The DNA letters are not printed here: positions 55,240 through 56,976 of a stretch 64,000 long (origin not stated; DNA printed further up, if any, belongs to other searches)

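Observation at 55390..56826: SpoIIE-position gene encodes a soluble PP2C phosphatase without the roughly 320-aa membrane domain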

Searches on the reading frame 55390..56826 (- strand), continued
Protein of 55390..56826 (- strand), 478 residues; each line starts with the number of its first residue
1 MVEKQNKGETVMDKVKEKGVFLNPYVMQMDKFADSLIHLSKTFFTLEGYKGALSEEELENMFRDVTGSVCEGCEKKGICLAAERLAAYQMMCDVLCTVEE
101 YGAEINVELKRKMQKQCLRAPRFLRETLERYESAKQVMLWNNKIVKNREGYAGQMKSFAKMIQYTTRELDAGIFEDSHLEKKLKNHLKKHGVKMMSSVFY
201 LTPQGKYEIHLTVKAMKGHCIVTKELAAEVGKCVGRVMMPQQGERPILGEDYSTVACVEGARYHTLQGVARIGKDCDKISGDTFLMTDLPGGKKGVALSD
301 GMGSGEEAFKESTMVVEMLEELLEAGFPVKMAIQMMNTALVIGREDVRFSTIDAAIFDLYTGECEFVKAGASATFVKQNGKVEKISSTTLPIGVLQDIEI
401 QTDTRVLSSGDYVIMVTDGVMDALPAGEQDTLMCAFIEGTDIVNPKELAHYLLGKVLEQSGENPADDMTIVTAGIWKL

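Call 15: search_protein_representatives(protein=window:55390-56826:-)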
Query: 478 residues. Proteins with E-value up to 0.001 (for the whole library): 8678; up to 1e-10: 4450; up to 1e-30: 1223. The best 150 are listed.
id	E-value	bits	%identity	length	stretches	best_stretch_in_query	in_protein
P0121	2.0e-223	758.8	70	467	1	13-478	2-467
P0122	8.6e-96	338.2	56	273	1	12-280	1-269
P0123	7.4e-95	335.1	34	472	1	17-477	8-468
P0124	1.4e-92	327.6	37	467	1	19-477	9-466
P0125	1.6e-92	327.3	55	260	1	220-477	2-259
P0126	7.6e-92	325.1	35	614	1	17-477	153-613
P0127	1.1e-91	324.6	36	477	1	20-478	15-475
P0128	1.2e-90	321.2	36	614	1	28-477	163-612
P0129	1.3e-87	311.2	65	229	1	12-216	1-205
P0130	1.9e-87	310.7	35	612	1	28-477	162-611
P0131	8.0e-86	305.3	35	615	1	28-477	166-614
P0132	8.2e-86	305.3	34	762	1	26-477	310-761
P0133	6.2e-85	302.4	35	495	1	24-477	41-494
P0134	1.7e-82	294.4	33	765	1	28-477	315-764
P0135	1.9e-82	294.1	33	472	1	17-477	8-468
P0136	2.6e-82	293.7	35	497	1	23-477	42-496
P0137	4.2e-81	289.7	33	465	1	20-477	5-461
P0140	4.5e-80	286.3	35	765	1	28-477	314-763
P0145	1.0e-77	278.6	35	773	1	28-477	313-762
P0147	5.4e-77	276.2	33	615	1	30-477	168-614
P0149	1.3e-76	275.0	36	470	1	31-476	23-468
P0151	1.5e-76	274.7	33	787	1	28-477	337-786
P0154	4.5e-76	273.2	33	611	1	31-477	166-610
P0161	4.4e-74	266.6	34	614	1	29-477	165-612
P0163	1.8e-73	264.6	32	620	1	28-477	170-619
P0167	5.6e-72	259.7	34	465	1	28-477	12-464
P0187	8.1e-68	245.9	33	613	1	21-477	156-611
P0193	4.2e-67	243.6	28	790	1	28-477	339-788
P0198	1.5e-66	241.8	31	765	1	27-477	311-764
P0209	2.9e-65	237.5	30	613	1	16-477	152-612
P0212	6.4e-65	236.4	32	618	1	15-477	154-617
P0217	2.2e-64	234.6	30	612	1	31-477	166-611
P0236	5.9e-62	226.6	30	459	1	29-477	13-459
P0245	5.0e-61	223.6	29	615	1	29-477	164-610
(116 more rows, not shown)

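Call 23: list_cluster_members(proteins=[P0123, P0124, P0127, P0135, P0137, P0149, P0133, P0136, P0126, P0128])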
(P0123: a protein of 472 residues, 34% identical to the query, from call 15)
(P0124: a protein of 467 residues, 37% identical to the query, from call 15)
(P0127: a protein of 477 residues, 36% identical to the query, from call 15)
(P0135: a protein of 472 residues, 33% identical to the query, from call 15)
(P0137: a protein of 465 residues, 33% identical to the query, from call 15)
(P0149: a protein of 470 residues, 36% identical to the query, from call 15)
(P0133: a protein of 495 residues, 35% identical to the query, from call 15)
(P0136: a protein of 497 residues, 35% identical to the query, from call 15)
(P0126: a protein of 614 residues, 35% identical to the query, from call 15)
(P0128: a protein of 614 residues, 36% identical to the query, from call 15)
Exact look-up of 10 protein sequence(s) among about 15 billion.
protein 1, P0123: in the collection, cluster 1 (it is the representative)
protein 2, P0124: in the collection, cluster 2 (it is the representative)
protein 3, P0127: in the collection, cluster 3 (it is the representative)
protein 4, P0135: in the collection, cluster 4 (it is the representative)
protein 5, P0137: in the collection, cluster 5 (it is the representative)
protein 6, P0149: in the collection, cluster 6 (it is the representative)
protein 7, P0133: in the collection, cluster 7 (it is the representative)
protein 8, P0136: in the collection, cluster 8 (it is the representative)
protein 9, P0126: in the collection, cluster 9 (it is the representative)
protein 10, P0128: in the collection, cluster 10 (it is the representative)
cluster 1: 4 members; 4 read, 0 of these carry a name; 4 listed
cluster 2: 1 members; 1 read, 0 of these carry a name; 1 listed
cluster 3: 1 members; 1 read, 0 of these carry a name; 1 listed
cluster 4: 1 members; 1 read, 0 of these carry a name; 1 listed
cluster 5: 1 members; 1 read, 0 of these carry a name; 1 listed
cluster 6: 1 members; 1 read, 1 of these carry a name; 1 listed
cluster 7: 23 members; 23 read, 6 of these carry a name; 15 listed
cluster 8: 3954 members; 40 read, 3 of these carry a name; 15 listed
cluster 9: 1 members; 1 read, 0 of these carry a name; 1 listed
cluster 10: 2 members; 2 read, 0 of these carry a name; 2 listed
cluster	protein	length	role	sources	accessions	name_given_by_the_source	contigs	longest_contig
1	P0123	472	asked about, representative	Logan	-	-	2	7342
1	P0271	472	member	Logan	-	-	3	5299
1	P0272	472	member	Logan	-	-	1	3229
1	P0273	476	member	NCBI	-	-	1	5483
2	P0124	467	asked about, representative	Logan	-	-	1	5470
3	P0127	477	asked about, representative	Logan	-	-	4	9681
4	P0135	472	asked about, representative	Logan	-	-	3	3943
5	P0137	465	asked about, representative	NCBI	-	-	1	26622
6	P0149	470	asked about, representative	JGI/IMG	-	stage II sporulation protein E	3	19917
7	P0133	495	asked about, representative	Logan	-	-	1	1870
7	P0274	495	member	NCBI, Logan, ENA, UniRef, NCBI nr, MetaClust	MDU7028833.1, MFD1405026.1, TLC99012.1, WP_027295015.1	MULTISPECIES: SpoIIE family protein phosphatase [Robinsoniella] | Stage II sporulation protein E n=1 Tax=Robinsoniella peoriensis TaxID=180332 ... | status=active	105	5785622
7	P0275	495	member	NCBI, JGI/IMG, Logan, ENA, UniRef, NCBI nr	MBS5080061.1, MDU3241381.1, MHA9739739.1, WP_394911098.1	MAG: SpoIIE family protein phosphatase [Clostridiales bacterium] | SpoIIE family protein phosphatase n=1 Tax=Robinsoniella sp. TaxID=2496533 ... | SpoIIE family protein phosphatase [Clostridiales bacterium]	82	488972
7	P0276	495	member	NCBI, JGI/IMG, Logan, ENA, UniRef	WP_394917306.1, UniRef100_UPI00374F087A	SpoIIE family protein phosphatase [uncultured Robinsoniella sp.] | SpoIIE family protein phosphatase n=1 Tax=uncultured Robinsoniella sp. TaxID=904190 ...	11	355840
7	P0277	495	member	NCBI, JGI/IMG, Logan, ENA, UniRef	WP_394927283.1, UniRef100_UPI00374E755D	SpoIIE family protein phosphatase [uncultured Robinsoniella sp.] | SpoIIE family protein phosphatase n=1 Tax=uncultured Robinsoniella sp. TaxID=904190 ...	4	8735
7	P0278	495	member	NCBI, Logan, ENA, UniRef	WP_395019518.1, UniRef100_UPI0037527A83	SpoIIE family protein phosphatase [Robinsoniella peoriensis] | SpoIIE family protein phosphatase n=1 Tax=Robinsoniella peoriensis TaxID=180332 ...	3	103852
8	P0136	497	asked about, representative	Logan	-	-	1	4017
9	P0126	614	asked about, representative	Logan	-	-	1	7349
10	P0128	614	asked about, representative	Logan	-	-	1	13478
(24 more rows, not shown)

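Call 33: find_homologous_proteins(query=A1, max_evalue=1e-20)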
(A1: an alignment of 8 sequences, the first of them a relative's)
Query A1 (8 sequences) (472 aa, profile of the alignment): 922 proteins with E <= 1e-20 among 8000 candidates; the best 120 are listed.
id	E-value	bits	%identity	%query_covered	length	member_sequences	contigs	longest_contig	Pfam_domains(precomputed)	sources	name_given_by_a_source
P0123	3.8e-216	736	100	100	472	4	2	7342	PF19732.5,PF07228.18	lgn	-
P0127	6.0e-209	712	47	97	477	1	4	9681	PF19732.5,PF07228.18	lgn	-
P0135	1.6e-207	708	42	99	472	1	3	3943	PF19732.5,PF07228.18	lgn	-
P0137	1.0e-201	689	42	98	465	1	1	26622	PF19732.5,PF07228.18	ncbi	-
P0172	1.1e-194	665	44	87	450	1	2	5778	PF19732.5,PF07228.18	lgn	-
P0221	1.8e-192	658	38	98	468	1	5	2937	PF19732.5,PF07228.18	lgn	-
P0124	9.7e-192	656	35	98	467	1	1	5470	PF19732.5,PF07228.18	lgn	-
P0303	1.1e-188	646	46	99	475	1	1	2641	PF13672.12,PF19732.5,PF07228.18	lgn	-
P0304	4.4e-188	644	46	99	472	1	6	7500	PF19732.5,PF07228.18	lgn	-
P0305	1.0e-187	642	46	99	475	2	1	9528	PF19732.5,PF07228.18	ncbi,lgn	-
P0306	2.0e-187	641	40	99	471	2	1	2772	PF19732.5,PF07228.18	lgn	-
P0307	3.8e-187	641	48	99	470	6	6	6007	PF19732.5,PF07228.18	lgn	-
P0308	4.0e-187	641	45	99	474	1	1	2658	PF19732.5,PF07228.18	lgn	-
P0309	2.1e-186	638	47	99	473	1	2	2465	PF19732.5,PF07228.18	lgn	-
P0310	1.4e-185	635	42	99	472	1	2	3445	PF19732.5,PF07228.18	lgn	-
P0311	1.5e-185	635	46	99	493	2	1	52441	PF19732.5,PF07228.18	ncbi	-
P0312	4.4e-184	631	48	99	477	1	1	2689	PF19732.5,PF07228.18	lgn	-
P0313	2.5e-183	628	46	99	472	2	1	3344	PF19732.5,PF07228.18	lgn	-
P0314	3.6e-183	627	41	98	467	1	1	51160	PF19732.5,PF07228.18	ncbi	-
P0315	1.7e-182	625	44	99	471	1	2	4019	PF19732.5,PF07228.18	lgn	-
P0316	2.9e-179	615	46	99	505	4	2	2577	PF19732.5,PF07228.18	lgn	-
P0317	1.1e-177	609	44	99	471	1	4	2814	PF19732.5,PF07228.18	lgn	-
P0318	6.7e-173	594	45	97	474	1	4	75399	PF19732.5,PF07228.18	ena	-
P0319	1.1e-172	593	41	99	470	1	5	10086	PF19732.5,PF07228.18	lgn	-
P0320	8.7e-171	587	47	99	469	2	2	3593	PF19732.5,PF07228.18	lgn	-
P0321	2.1e-168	579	46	99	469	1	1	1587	PF19732.5,PF07228.18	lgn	-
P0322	1.9e-166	572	39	97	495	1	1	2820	PF19732.5,PF07228.18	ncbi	-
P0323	5.1e-166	571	46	99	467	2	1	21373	PF19732.5,PF07228.18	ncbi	-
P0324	1.8e-162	559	34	97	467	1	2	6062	PF19732.5,PF07228.18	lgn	-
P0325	5.3e-161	554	37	99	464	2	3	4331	PF07228.18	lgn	-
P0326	4.7e-156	538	39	97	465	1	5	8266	PF19732.5,PF07228.18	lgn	-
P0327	3.0e-150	519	41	99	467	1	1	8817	PF19732.5,PF07228.18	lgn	-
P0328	1.6e-149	517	39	98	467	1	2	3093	PF19732.5,PF07228.18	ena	-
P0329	1.0e-148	514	38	98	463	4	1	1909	PF19732.5,PF07228.18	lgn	-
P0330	1.1e-148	514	38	97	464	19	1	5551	PF19732.5,PF07228.18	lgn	-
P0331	1.3e-147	510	37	97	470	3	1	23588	PF19732.5,PF07228.18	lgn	-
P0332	2.1e-147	510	39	96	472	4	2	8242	PF19732.5,PF07228.18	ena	-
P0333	4.3e-147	509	35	99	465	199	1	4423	PF19732.5,PF07228.18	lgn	-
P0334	4.6e-147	508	38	96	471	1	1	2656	PF19732.5,PF07228.18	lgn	-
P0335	6.8e-147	508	37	96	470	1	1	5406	PF19732.5,PF07228.18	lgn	-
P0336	9.1e-147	507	37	97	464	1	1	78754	PF19732.5,PF07228.18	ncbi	-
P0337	9.5e-147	507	39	96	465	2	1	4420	PF19732.5,PF07228.18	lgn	-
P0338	9.6e-147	507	38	97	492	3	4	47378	PF19732.5,PF07228.18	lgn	-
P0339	1.2e-146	507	39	99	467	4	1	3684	PF19732.5,PF07228.18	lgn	-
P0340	1.3e-146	507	37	98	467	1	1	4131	PF19732.5,PF07228.18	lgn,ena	-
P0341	1.9e-146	506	37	97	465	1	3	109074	PF19732.5,PF07228.18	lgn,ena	-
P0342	2.0e-146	506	39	97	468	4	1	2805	PF13672.12,PF19732.5,PF07228.18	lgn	-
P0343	2.2e-146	506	39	96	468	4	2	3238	PF13672.12,PF19732.5,PF07228.18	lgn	-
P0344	3.0e-146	506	38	98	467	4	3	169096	PF19732.5,PF07228.18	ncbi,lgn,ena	-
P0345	4.2e-146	505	36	98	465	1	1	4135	PF19732.5,PF07228.18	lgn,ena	-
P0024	4.6e-146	505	38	99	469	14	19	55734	PF19732.5,PF07228.18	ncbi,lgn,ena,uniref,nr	ncbi:MAG TPA: SpoIIE family protein phosphatase [Candidatus Dorea gallistercoris]|uniref:SpoIIE fami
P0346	4.7e-146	505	37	98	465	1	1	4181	PF19732.5,PF07228.18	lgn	-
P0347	5.0e-146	505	41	99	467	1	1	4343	PF19732.5,PF07228.18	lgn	-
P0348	5.8e-146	505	37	98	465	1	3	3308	PF19732.5,PF07228.18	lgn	-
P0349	7.5e-146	504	37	96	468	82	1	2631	PF19732.5,PF07228.18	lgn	-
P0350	8.0e-146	504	40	99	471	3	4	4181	PF19732.5,PF07228.18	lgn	-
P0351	8.7e-146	504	39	96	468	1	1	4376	PF19732.5,PF07228.18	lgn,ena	-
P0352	1.5e-145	503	36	98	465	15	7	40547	PF19732.5,PF07228.18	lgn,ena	-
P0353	3.9e-145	502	40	97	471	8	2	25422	PF19732.5,PF07228.18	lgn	-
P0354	5.8e-145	501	38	97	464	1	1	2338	PF19732.5,PF07228.18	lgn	-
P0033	6.7e-145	501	38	97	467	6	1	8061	PF19732.5,PF07228.18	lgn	-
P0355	8.9e-145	501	38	97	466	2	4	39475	PF19732.5,PF07228.18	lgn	-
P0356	1.0e-144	501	37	96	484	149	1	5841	PF19732.5,PF07228.18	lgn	-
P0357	1.0e-144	501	38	97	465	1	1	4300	PF19732.5,PF07228.18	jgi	jgi:stage II sporulation protein E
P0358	1.1e-144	501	36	96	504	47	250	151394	PF19732.5,PF07228.18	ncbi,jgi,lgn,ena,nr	ncbi:Stage II sporulation protein E [uncultured Clostridium sp.]|nr:Stage II sporulation protein E [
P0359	1.2e-144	501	38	98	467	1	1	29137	PF19732.5,PF07228.18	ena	-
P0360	1.7e-144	500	40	97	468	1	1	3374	PF13672.12,PF19732.5,PF07228.18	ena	-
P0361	2.1e-144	500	37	97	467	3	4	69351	PF19732.5,PF07228.18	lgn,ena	-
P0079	2.6e-144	499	37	99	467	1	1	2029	PF19732.5,PF07228.18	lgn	-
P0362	3.3e-144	499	33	98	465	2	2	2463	PF19732.5,PF07228.18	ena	-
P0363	3.5e-144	499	38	97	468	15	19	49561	PF19732.5,PF07228.18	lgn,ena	-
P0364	1.1e-143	497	37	98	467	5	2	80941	PF19732.5,PF07228.18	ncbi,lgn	-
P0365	1.7e-143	497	37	98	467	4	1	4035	PF19732.5,PF07228.18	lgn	-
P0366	1.9e-143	497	36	96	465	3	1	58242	PF19732.5,PF07228.18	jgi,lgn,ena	-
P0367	3.6e-143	496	37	98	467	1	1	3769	PF19732.5,PF07228.18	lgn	-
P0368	5.7e-143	495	37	98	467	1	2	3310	PF19732.5,PF07228.18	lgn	-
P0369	6.6e-143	495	33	99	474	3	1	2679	PF19732.5,PF07228.18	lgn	-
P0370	7.4e-143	495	38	97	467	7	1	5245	PF19732.5,PF07228.18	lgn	-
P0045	1.9e-142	493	36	98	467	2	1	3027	PF19732.5,PF07228.18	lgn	-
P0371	5.6e-142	492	38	98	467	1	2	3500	PF19732.5,PF07228.18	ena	-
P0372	5.6e-142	492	37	97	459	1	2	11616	PF19732.5,PF07228.18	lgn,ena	-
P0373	7.1e-142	491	37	97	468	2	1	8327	PF19732.5,PF07228.18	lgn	-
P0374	1.3e-141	490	35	96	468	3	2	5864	PF19732.5,PF07228.18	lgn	-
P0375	2.5e-141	490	36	96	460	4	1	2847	PF19732.5,PF07228.18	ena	-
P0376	2.7e-141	489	35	98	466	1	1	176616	PF19732.5,PF07228.18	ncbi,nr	ncbi:MAG: SpoIIE family protein phosphatase [Schaedlerella sp.]|nr:SpoIIE family protein phosphatase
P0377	3.7e-141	489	38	97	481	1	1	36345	PF19732.5,PF07228.18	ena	-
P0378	3.9e-141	489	37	97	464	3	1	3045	PF19732.5,PF07228.18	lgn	-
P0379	5.0e-141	489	38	97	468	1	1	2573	PF19732.5,PF07228.18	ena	-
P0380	6.2e-141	488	35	97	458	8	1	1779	PF19732.5,PF07228.18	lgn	-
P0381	1.1e-140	487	35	98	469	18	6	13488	PF19732.5,PF07228.18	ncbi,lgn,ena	-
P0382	1.3e-140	487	35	97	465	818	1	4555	PF19732.5,PF07228.18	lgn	-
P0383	1.3e-140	487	37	97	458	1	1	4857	PF19732.5,PF07228.18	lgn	-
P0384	1.6e-140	487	37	98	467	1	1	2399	PF19732.5,PF07228.18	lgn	-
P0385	2.1e-140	486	36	98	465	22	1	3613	PF19732.5,PF07228.18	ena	-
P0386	2.3e-140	486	36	97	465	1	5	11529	PF19732.5,PF07228.18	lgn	-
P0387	3.1e-140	486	38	96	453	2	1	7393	PF19732.5,PF07228.18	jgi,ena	-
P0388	3.7e-140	486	35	96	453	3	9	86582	PF19732.5,PF07228.18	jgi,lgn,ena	-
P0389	5.0e-140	485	38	97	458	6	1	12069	PF19732.5,PF07228.18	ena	-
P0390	5.1e-140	485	37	97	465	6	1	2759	PF19732.5,PF07228.18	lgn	-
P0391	5.7e-140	485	36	97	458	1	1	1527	PF19732.5,PF07228.18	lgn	-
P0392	7.4e-140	485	34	99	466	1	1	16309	PF19732.5,PF07228.18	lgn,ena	-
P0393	9.6e-140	484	36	97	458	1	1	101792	PF19732.5,PF07228.18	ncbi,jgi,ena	-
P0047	9.9e-140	484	37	98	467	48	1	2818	PF19732.5,PF07228.18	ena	-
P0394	1.3e-139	484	36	97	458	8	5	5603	PF19732.5,PF07228.18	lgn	-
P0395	2.2e-139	483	37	97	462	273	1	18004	PF19732.5,PF07228.18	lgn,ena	-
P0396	4.1e-139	482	37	97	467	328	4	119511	PF19732.5,PF07228.18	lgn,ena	-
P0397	9.4e-139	481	35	98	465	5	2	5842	PF19732.5,PF07228.18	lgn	-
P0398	1.2e-138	481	34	98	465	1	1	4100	PF19732.5,PF07228.18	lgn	-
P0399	1.4e-138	480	36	97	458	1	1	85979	PF19732.5,PF07228.18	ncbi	-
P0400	2.6e-138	480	37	97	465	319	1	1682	PF19732.5,PF07228.18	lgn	-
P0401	3.3e-138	479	37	97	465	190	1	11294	PF19732.5,PF07228.18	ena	-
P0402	7.2e-138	478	35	97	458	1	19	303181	PF19732.5,PF07228.18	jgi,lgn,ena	-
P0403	9.9e-138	478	35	97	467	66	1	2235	PF19732.5,PF07228.18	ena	-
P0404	1.1e-137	477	37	97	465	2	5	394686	PF19732.5,PF07228.18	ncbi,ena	-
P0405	1.7e-137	477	34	98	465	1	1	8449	PF19732.5,PF07228.18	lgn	-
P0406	2.0e-137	477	37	96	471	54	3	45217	PF19732.5,PF07228.18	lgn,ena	-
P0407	4.5e-137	475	33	97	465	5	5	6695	PF19732.5,PF07228.18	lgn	-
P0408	5.9e-137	475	35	97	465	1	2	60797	PF19732.5,PF07228.18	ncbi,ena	-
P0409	8.7e-137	475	36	97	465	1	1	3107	PF19732.5,PF07228.18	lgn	-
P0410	1.0e-136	474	36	97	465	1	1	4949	PF19732.5,PF07228.18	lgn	-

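Call 34: find_encoding_contigs(protein=P0311, flank=8000, max_places=2)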
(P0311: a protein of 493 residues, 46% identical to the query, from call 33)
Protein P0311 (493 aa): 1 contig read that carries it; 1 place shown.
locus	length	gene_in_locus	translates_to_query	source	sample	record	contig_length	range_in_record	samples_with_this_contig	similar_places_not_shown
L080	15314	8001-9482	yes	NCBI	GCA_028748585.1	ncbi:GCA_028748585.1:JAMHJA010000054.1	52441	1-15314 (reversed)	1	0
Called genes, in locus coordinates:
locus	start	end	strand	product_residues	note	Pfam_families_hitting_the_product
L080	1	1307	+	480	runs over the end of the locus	PF00587:tRNA-synt_2b, PF03129:HGTP_anticodon, PF09180:ProRS-C_1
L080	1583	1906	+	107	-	PF13560:HTH_31 (weak), PF01381:HTH_3 (weak)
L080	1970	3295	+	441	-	PF01743:PolyA_pol, PF12627:PolyA_pol_RNAbd, PF01966:HD, PF13735:tRNA_NucTran2_2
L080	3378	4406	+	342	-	PF27663:Spore_coat_YutH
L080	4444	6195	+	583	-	PF02878:PGM_PMM_I, PF02879:PGM_PMM_II, PF02880:PGM_PMM_III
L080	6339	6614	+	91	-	PF00216:Bac_DNA_binding, PF18291:HU-HIG, PF18175:HU-CCDC81_bac_2 (weak)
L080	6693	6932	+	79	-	PF01479:S4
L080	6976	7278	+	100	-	PF07873:YabP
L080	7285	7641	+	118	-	PF09578:Spore_YabQ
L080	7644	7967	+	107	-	-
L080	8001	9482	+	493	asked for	PF19732:SpoIIE_N, PF07228:SpoIIE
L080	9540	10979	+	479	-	PF01171:ATP_bind_3, PF11734:TilS_C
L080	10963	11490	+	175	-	PF00156:Pribosyltran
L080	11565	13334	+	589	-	PF06480:FtsH_ext (faint), PF00004:AAA, PF07728:AAA_5 (faint), PF17862:AAA_lid_3, PF01434:Peptidase_M41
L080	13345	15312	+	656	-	?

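Call 35: find_encoding_contigs(protein=P0137, flank=8000, max_places=2)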
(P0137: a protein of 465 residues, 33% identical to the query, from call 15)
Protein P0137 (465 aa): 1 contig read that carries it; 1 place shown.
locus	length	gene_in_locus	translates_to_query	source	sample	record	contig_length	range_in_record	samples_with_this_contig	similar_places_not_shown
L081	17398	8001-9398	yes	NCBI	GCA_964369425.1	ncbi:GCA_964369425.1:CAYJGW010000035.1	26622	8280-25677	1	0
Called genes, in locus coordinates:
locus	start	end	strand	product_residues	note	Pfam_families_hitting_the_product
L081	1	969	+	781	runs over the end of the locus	PF02574:S-methyl_trans, PF00809:Pterin_bind, PF02607:B12-binding_2, PF02310:B12-binding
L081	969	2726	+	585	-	PF02574:S-methyl_trans, PF02219:MTHFR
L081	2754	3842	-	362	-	PF01321:Creatinase_N, PF00557:Peptidase_M24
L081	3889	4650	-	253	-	PF12724:Flavodoxin_5 (weak)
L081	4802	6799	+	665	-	PF02518:HATPase_c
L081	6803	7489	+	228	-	PF00072:Response_reg, PF00486:Trans_reg_C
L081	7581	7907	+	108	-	PF04977:DivIC (weak)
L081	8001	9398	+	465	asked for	PF19732:SpoIIE_N, PF07228:SpoIIE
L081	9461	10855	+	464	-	PF01171:ATP_bind_3, PF11734:TilS_C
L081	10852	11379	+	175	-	PF00156:Pribosyltran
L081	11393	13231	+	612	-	PF06480:FtsH_ext, PF00004:AAA, PF07728:AAA_5 (weak), PF17862:AAA_lid_3, PF01434:Peptidase_M41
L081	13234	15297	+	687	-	PF02903:Alpha-amylase_N, PF00128:Alpha-amylase, PF16657:Malt_amylase_C (weak)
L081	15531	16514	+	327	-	PF00145:DNA_methylase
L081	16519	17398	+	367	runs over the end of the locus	PF09566:RE_SacI_N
